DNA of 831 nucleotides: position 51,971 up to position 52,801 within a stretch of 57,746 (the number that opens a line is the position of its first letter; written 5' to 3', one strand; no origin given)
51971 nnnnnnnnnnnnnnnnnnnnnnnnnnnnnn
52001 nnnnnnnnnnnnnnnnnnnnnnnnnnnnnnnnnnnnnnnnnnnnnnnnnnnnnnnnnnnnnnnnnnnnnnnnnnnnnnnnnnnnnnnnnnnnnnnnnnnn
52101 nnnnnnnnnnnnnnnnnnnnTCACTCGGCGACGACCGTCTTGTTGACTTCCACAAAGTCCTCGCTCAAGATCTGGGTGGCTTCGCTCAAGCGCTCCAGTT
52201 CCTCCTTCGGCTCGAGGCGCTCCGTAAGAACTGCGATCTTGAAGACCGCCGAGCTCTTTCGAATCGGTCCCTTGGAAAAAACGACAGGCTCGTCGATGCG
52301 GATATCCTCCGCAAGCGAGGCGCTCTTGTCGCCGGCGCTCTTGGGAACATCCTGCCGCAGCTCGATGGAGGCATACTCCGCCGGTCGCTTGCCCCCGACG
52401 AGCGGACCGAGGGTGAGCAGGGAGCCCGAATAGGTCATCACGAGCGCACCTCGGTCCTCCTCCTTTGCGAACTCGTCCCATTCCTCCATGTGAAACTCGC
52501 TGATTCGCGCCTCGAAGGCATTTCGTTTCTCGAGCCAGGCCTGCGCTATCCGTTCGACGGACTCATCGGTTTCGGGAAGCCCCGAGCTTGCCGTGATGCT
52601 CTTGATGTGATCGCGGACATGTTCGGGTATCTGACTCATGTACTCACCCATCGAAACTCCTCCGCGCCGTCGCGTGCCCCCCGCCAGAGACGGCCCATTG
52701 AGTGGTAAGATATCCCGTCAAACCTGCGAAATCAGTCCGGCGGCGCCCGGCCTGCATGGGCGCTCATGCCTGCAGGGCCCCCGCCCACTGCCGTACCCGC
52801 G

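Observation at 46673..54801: Eight-gene FHA / vWA / Hanks-kinase / PPP-phosphatase cluster with DNA-binding-type outputs: candidate undescribed phosphothreonine signalling (or conflict) system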

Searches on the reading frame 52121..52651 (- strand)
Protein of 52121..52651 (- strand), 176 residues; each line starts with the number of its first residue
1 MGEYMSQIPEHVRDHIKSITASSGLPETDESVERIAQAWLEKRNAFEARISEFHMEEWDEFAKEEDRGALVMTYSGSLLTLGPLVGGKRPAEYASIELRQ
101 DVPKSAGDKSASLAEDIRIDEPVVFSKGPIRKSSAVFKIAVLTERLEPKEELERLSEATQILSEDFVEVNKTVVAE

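Call 3: search_protein_families(library=pfam, proteins=[window:52121-52651:-], max_evalue=0.1)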
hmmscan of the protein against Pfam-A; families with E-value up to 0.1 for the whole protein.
window:52121-52651:- (176 aa): 0 families

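Call 4: search_protein_families(library=ncbifam, proteins=[window:52121-52651:-], max_evalue=0.1)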
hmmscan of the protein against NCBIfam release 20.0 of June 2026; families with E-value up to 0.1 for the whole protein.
window:52121-52651:- (176 aa): 0 families

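Call 5: search_protein_families(library=padloc, proteins=[window:52121-52651:-], max_evalue=0.01)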
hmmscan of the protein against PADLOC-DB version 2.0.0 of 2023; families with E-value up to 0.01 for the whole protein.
window:52121-52651:- (176 aa): 0 families

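Call 6: search_solved_structures(query=window:52121-52651:-, max_evalue=10)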
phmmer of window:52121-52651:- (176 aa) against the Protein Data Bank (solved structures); distinct sequences matched with E-value up to 10: 2.
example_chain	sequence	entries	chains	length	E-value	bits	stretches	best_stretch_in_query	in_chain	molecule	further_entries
9j61_A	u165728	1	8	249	0.046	17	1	49-92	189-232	Cyclodipeptide synthase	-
1zk8_A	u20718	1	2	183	1.3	12.4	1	111-168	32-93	Transcriptional regulator, TetR family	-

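Call 8: find_homologous_proteins(query=window:52121-52651:-, max_evalue=0.001)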
Query window:52121-52651:- (176 aa): 106 proteins with E <= 0.001 among 236 candidates.
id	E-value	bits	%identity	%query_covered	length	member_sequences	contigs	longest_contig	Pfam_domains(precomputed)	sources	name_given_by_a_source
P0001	3.1e-106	370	100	100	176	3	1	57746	-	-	-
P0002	9.7e-85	300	81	100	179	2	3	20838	-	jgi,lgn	-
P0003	3.4e-82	292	78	100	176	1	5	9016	-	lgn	-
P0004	2.1e-80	286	76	100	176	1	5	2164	-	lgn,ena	-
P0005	6.9e-77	275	70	100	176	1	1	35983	-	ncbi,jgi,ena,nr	ncbi:MAG TPA: hypothetical protein VMW87_15525 [Spirochaetia bacterium]|nr:hypothetical protein [Spi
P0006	2.1e-75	270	69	100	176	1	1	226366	-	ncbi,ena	-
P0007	3.4e-75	269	70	100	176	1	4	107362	-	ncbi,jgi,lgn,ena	jgi:hypothetical protein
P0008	1.8e-71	257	66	100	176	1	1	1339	-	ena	-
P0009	8.7e-70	252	67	99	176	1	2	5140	-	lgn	-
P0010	5.0e-69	249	64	100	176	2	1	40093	-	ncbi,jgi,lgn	-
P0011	9.2e-66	239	61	99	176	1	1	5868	-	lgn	-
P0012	5.3e-65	236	63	99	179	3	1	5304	-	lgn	-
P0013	2.0e-63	231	61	99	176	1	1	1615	-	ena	-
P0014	9.7e-63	229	61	98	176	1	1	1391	-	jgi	jgi:hypothetical protein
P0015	7.6e-62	226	64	99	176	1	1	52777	-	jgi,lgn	jgi:hypothetical protein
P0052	6.0e-51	191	54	100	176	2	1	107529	-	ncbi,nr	ncbi:MAG: hypothetical protein JXQ30_08130 [Spirochaetes bacterium]|nr:hypothetical protein [Spiroch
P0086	8.6e-45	171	48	99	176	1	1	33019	-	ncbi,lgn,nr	ncbi:MAG: hypothetical protein JW864_13485 [Spirochaetes bacterium]|nr:hypothetical protein [Spiroch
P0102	1.1e-32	131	37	98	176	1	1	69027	-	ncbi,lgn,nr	ncbi:MAG: hypothetical protein JW874_04125 [Spirochaetales bacterium]|nr:hypothetical protein [Spiro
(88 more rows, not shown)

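Call 9: find_encoding_contigs(protein=P0102, flank=10000, max_places=2)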
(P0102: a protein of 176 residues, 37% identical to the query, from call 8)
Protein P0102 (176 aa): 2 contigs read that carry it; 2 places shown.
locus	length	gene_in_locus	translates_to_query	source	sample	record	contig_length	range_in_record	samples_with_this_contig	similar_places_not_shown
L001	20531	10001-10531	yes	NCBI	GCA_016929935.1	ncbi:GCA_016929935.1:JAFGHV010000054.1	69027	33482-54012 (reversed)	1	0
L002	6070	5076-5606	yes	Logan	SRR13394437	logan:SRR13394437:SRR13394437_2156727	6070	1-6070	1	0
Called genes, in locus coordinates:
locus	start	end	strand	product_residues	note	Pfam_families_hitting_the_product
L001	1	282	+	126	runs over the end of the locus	-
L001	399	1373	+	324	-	-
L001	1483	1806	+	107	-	-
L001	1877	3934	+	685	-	PF01436:NHL (faint)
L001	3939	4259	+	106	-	-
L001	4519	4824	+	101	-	PF02617:ClpS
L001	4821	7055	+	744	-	PF02861:Clp_N, PF13191:AAA_16 (weak), PF00004:AAA, PF17871:AAA_lid_9, PF00004:AAA, PF07724:AAA_2, PF07728:AAA_5, PF10431:ClpB_D2-small, +9 more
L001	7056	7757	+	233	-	PF03588:Leu_Phe_trans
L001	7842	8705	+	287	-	-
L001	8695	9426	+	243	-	-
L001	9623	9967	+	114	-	PF07238:PilZ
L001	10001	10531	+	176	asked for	-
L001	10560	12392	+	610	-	PF00069:Pkinase, PF07714:PK_Tyr_Ser-Thr, PF03109:ABC1, PF14531:Kinase-like (weak)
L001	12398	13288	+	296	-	-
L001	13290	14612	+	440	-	PF00092:VWA, PF13519:VWA_2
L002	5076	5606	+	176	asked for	-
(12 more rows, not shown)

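Call 10: find_encoding_contigs(protein=P0086, flank=10000, max_places=2)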
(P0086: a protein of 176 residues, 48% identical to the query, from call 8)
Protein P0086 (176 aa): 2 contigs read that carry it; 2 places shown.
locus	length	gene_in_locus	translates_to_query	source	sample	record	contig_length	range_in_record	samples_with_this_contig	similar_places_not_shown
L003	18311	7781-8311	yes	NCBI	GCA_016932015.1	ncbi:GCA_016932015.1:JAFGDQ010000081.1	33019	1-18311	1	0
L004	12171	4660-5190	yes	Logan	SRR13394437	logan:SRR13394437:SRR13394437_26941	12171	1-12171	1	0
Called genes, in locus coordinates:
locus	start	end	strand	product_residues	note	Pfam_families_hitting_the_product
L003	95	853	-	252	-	PF01790:LGT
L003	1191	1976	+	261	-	PF01012:ETF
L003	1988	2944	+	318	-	PF01012:ETF, PF00766:ETF_alpha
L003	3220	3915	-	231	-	PF13568:OMP_b-brl_2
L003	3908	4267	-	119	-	PF04519:Bactofilin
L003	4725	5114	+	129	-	PF06133:Com_YlbF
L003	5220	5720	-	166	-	PF07719:TPR_2 (faint), PF13525:YfiO (faint), PF13174:TPR_6 (faint)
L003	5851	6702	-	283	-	PF02548:Pantoate_transf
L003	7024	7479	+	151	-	PF04246:RseC_MucC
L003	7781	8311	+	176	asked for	-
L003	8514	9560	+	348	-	-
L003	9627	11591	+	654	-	PF00069:Pkinase, PF07714:PK_Tyr_Ser-Thr, PF03109:ABC1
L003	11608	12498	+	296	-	PF16697:Yop-YscD_cpl, PF00498:FHA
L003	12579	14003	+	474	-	PF00092:VWA, PF13519:VWA_2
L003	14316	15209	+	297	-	PF08668:HDOD, PF01966:HD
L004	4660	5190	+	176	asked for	-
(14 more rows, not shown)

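Call 11: find_encoding_contigs(protein=P0052, flank=10000, max_places=2)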
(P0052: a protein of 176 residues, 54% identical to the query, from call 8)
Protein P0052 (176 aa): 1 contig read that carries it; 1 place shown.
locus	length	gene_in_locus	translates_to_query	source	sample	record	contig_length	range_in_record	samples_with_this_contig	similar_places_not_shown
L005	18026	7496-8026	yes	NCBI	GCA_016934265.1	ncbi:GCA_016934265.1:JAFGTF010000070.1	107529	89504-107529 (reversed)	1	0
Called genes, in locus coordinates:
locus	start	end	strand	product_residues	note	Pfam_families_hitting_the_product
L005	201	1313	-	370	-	PF00092:VWA (weak), PF25106:VWA_4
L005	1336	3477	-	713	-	PF08487:VIT, PF00092:VWA, PF13519:VWA_2, PF13768:VWA_3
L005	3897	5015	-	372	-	PF13490:zf-HC2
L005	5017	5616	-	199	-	PF07638:Sigma70_ECF (weak), PF04542:Sigma70_r2, PF04545:Sigma70_r4, PF08281:Sigma70_r4_2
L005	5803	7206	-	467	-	PF00202:Aminotran_3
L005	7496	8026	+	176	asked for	-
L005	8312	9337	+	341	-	-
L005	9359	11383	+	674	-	PF00069:Pkinase, PF07714:PK_Tyr_Ser-Thr, PF03109:ABC1 (weak)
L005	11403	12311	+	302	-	PF16697:Yop-YscD_cpl (weak), PF00498:FHA (weak)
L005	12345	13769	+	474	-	PF00092:VWA, PF13519:VWA_2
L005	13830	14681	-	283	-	PF00216:Bac_DNA_binding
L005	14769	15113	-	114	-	PF16697:Yop-YscD_cpl, PF00498:FHA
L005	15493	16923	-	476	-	PF00370:FGGY_N, PF02782:FGGY_C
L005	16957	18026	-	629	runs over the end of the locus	PF02518:HATPase_c (weak), PF13589:HATPase_c_3, PF00183:HSP90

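Call 14: find_related_loci(query=A1, collection=genome_contigs, flank=10000)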
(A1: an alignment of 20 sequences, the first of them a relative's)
Query A1 (176 aa) in genome_contigs; peptide patterns used: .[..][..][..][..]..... (x = any residue, [..] = any of these).
101 stretches matched a pattern; 91 encode a relative of the query (tblastn E <= 1e-3); the best 80 are kept; 80 distinct loci.
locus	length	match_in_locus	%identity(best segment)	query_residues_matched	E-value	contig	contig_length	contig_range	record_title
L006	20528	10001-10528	80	1-176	5e-88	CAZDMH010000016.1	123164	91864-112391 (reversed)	MAG TPA_asm: uncultured Spirochaetales bacterium isolate binchicken_co151_533 genome assembly, contig: NODE_126_length_1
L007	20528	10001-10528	70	1-176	2e-84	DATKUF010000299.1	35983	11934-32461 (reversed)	MAG TPA_asm: Spirochaetia bacterium isolate SMAG_U14100 k141_1417544, whole genome shotgun sequence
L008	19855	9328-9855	70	1-176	5e-83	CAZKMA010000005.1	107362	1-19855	MAG TPA_asm: uncultured Spirochaetales bacterium isolate binchicken_co224_265 genome assembly, contig: NODE_52_length_10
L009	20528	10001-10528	69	1-176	1e-82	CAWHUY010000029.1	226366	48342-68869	MAG: uncultured Spirochaetota bacterium isolate MFD02416.bin.2.175 genome assembly, contig: contig_84638, whole genome s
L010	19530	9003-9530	64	1-176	3e-76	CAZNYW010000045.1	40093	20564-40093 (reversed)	MAG TPA_asm: uncultured Spirochaetales bacterium isolate binchicken_co150_687 genome assembly, contig: NODE_2053_length_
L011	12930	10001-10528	60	1-176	2e-68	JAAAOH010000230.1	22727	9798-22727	MAG: Spirochaetes bacterium isolate GSL.Bin19 NODE_1367_length_22727_cov_0.548085, whole genome shotgun sequence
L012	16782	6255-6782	60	1-176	2e-68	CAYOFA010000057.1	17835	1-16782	MAG TPA_asm: uncultured Spirochaetaceae bacterium isolate SRP332253_co1_294 genome assembly, contig: NODE_5136_length_17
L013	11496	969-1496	59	1-176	3e-68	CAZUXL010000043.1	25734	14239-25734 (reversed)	MAG TPA_asm: uncultured Spirochaetales bacterium isolate SRP050083_co2_254 genome assembly, contig: NODE_1208_length_257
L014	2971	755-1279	59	1-175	2e-68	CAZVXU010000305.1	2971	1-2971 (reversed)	MAG TPA_asm: uncultured Spirochaetaceae bacterium isolate binchicken_co8_286 genome assembly, contig: NODE_68596_length_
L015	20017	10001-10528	63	1-176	6e-66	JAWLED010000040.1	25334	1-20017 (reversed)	MAG: Spirochaetia bacterium isolate 20BLK6-1.bin.42 NODE_1762_length_25334_cov_20.105290, whole genome shotgun sequence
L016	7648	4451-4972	59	1-174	8e-66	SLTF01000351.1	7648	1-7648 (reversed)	MAG: Spirochaetales bacterium isolate CSSed165cm_90 CSSed16-5cm-42330, whole genome shotgun sequence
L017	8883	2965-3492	59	1-176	8e-65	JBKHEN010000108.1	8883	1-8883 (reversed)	MAG: Spirochaetaceae bacterium isolate D1M05_16 NODE_7315_length_8883_cov_55.094812, whole genome shotgun sequence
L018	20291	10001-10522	58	1-174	9e-65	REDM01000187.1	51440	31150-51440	MAG: Spirochaetaceae bacterium isolate GEM2.Bin30 NODE_499_length_51440_cov_60.9907, whole genome shotgun sequence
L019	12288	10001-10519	60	1-173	2e-64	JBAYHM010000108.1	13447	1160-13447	MAG: Treponemataceae bacterium isolate SO_2016_GW1_15 scaffold08032_OW334_2016, whole genome shotgun sequence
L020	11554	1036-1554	58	1-173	3e-63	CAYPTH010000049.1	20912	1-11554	MAG TPA_asm: uncultured Spirochaetaceae bacterium isolate binchicken_co8_361 genome assembly, contig: NODE_4043_length_2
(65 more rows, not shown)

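Call 23: predict_structure(alignment_id=A1)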
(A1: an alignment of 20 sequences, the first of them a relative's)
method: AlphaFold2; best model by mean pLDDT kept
length: 176 residues; sequences in the alignment: 20
mean_pLDDT: 91.2   pTM: 0.87
mean pLDDT of the five models: 91.2, 91.0, 89.4, 89.2, 89.0
residues with pLDDT >= 90: 126; 70-90: 43; 50-70: 6; < 50: 1
segments of 3 or more residues with pLDDT < 50: none
pLDDT, mean of each block of 10 residues (from residue 1): 87 88 83 91 95 97 97 94 95 81 88 97 96 96 96 96 88 65
secondary structure, 60 per line:
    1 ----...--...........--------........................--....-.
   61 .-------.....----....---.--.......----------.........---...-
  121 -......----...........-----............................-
elements in order: H10-20 H29-52 E55-58 E69-73 E78-81 E88-94 E105-113 E117-119 E122-127 E132-142 H148-175

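Call 25: fold_search(model_id=the predicted structure, library=pdb)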
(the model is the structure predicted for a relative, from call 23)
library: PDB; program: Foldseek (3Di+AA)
matches with E <= 10: 442; with E <= 0.001: 0
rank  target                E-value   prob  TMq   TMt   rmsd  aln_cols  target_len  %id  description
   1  4hav_B                8.1e-02  0.12  0.16  0.19  14.4       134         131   10  Crystal structure of CRM1 inhibitor Anguinomycin A in complex with CRM1-Ran-RanBP1 (released 2013-01-09)
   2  8wde_C                8.6e-02  0.41  0.25  0.07   7.7       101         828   10  CryoEM structure of the spike protein of human CoV 229E in complex with receptor hAPN (composite map) (released 2025-03-05)
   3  6nxf_A                9.1e-02  0.11  0.15  0.20  15.0       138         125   12  Crystal structure of mouse REC114 PH domain in complex with ANKRD31 C terminus (released 2019-04-24)
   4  6ibu_A                1.2e-01  0.20  0.21  0.16   9.8       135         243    7  Apo Crh5 transglycosylase (released 2019-02-27)
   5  4wvf_B                1.4e-01  0.09  0.16  0.20  14.4       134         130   10  Crystal structure of KPT276 in complex with CRM1-Ran-RanBP1 (released 2015-07-15)
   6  6szw_B                1.6e-01  0.12  0.21  0.22  14.9       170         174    9  Asymmetric complex of Factor XII and kininogen with gC1qR/C1QBP/P32 is governed by allostery (released 2020-07-22)
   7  5uww_B                1.6e-01  0.09  0.16  0.20  14.7       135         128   10  Crystal Structure of DEAF1 Peptide in complex with CRM1 K579A mutant-Ran-RanBP1 (released 2017-03-22)
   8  7qwv_A                2.0e-01  0.09  0.15  0.21  10.5       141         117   11  Crystal structure of the REC114-TOPOVIBL complex. (released 2023-02-01)
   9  6ibu_B                2.3e-01  0.16  0.21  0.17   9.7       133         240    8  Apo Crh5 transglycosylase (released 2019-02-27)
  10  7np3_A                2.3e-01  0.07  0.16  0.08  14.1       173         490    8  cAMP-free rabbit HCN4 stabilized in LMNG-CHS detergent mixture (released 2021-08-11)
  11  6ibw_B                2.9e-01  0.14  0.20  0.16  10.0       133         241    9  Crh5 transglycosylase in complex with NAG (released 2019-02-27)
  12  5nrl_l                3.2e-01  0.12  0.17  0.27  12.8       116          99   14  Structure of a pre-catalytic spliceosome (released 2017-05-31)
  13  6z88_C                3.4e-01  0.08  0.20  0.21  11.7       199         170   10  human GTP cyclohydrolase I in complex with allosteric inhibitor (released 2020-12-09)
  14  6zgp_C                3.6e-01  0.09  0.18  0.10  15.4       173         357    8  Crystal structure of the quaternary ammonium Rieske monooxygenase CntA in complex with inhibitor MMV12 (MMV020670) (released 2020-11-18)
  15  8v1t_B                3.6e-01  0.04  0.14  0.10  14.9       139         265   10  Herpes simplex virus 1 polymerase holoenzyme bound to DNA and acyclovir triphosphate in closed conformation (released 2024-09-04)
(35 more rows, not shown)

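Call 35: search_protein_representatives(alignment_id=A1)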
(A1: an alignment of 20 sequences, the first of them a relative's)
Query: 20 sequences, 176 profile positions. Proteins with E-value up to 0.001 (for the whole library): 205; up to 1e-10: 138; up to 1e-30: 74. The best 150 are listed.
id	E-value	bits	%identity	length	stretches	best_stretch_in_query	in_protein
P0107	6.6e-72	257.2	-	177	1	1-175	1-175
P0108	1.6e-66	239.6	-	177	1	1-175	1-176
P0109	5.9e-66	237.8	-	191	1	2-175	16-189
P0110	9.5e-65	233.8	-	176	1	1-174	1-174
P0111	3.6e-63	228.7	-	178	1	3-174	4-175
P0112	8.6e-61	221.0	-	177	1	1-175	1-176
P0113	1.4e-59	217.1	-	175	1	1-175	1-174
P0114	1.2e-58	213.9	-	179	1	1-175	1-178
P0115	5.0e-58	211.9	-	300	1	1-172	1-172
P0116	2.3e-57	209.8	-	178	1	1-172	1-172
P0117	9.8e-54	198.0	-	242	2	81-175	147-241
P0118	9.4e-53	194.8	-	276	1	3-172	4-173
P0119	1.6e-51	190.7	-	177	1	1-173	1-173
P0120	6.0e-51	188.9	-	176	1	1-171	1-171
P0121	7.7e-51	188.5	-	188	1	1-173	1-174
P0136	1.4e-44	168.2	-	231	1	1-174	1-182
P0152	1.4e-39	151.8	-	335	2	4-84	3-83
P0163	2.6e-35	138.0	-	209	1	5-175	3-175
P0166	3.7e-34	134.2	-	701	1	4-175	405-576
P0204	7.1e-21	91.0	-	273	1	1-173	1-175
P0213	7.0e-18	81.2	-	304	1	3-174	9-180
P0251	6.5e-09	52.0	-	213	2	114-174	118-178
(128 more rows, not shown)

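Call 48: search_solved_structures(query=A1, max_evalue=10)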
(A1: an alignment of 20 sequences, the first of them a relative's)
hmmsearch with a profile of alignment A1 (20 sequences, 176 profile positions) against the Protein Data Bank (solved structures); distinct sequences matched with E-value up to 10: 1.
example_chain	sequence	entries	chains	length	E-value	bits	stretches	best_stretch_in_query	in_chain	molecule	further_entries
8adn_H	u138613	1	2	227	0.088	15.7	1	46-116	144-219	Proteasome subunit beta type-2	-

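Call 55: search_protein_families(library=pfam, proteins=[P0166, P0115, P0118, P0152, P0117, P0136, P0204, P0213, P0163, P0251], max_evalue=0.01)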
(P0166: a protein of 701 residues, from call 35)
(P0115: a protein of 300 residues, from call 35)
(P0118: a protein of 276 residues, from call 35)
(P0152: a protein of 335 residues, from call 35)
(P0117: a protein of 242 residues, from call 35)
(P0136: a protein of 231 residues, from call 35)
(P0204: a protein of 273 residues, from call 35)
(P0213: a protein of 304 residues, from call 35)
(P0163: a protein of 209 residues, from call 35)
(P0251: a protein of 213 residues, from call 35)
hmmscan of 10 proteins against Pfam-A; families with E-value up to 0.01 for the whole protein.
P0166 (701 aa): 2 families
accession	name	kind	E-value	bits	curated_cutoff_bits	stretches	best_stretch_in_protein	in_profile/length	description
PF00092.34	VWA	-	2.2e-16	61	23.8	1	96-287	4-173/174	von Willebrand factor type A domain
PF13519.12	VWA_2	-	5.6e-13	49.9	27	1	95-209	2-106/107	von Willebrand factor type A domain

P0115 (300 aa): 1 family
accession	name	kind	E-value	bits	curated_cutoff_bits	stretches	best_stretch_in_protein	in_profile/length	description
PF00216.26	Bac_DNA_binding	-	0.0033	18.1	22.4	1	186-225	3-42/90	Bacterial DNA-binding protein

P0118 (276 aa): 1 family
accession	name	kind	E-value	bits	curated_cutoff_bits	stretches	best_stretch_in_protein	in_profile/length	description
PF10387.14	DUF2442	-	6.2e-11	42.8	23.9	1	209-274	2-68/72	Protein of unknown function (DUF2442)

P0152 (335 aa): 1 family
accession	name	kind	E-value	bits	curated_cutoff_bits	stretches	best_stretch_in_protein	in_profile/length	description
PF00216.26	Bac_DNA_binding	-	7.6e-15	55.4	22.4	1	217-310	2-89/90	Bacterial DNA-binding protein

P0117 (242 aa): 0 families

P0136 (231 aa): 0 families

P0204 (273 aa): 0 families

P0213 (304 aa): 0 families

P0163 (209 aa): 0 families

P0251 (213 aa): 0 families

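Call 57: find_encoding_contigs(protein=P0166, flank=8000, max_places=2)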
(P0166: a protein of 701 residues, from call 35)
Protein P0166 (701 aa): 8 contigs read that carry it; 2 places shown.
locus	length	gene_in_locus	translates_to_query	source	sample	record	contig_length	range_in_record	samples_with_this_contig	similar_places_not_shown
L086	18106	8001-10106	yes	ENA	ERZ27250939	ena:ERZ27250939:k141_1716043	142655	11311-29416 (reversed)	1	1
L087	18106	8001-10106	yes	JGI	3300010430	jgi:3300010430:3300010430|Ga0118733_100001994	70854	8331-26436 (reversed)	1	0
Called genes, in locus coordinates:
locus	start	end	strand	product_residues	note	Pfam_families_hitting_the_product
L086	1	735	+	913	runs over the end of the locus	-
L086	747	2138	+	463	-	PF04055:Radical_SAM, PF13186:SPASM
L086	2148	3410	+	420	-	-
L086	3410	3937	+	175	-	-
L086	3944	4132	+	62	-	-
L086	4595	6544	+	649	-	PF00672:HAMP, PF00211:Guanylate_cyc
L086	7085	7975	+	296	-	PF16697:Yop-YscD_cpl, PF00498:FHA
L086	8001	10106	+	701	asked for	PF00092:VWA, PF13519:VWA_2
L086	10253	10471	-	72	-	-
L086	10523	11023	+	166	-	-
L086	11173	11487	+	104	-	-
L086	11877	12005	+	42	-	-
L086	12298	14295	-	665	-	PF07696:7TMR-DISMED2, PF07695:7TMR-DISM_7TM, PF07228:SpoIIE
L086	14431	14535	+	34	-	-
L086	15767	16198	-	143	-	-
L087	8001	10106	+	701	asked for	PF00092:VWA, PF13519:VWA_2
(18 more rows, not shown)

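Call 58: find_encoding_contigs(protein=P0213, flank=8000, max_places=2)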
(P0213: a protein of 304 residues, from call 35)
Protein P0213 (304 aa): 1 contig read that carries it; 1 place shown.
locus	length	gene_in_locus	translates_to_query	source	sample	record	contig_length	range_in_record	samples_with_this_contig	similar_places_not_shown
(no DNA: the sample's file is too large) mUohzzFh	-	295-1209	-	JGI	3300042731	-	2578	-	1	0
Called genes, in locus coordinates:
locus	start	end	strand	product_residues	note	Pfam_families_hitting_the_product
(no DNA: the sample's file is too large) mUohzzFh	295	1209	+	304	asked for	-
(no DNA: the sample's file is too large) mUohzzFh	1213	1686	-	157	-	PF04525:LOR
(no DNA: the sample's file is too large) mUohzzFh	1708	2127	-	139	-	-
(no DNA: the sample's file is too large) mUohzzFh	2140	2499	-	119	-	PF00271:Helicase_C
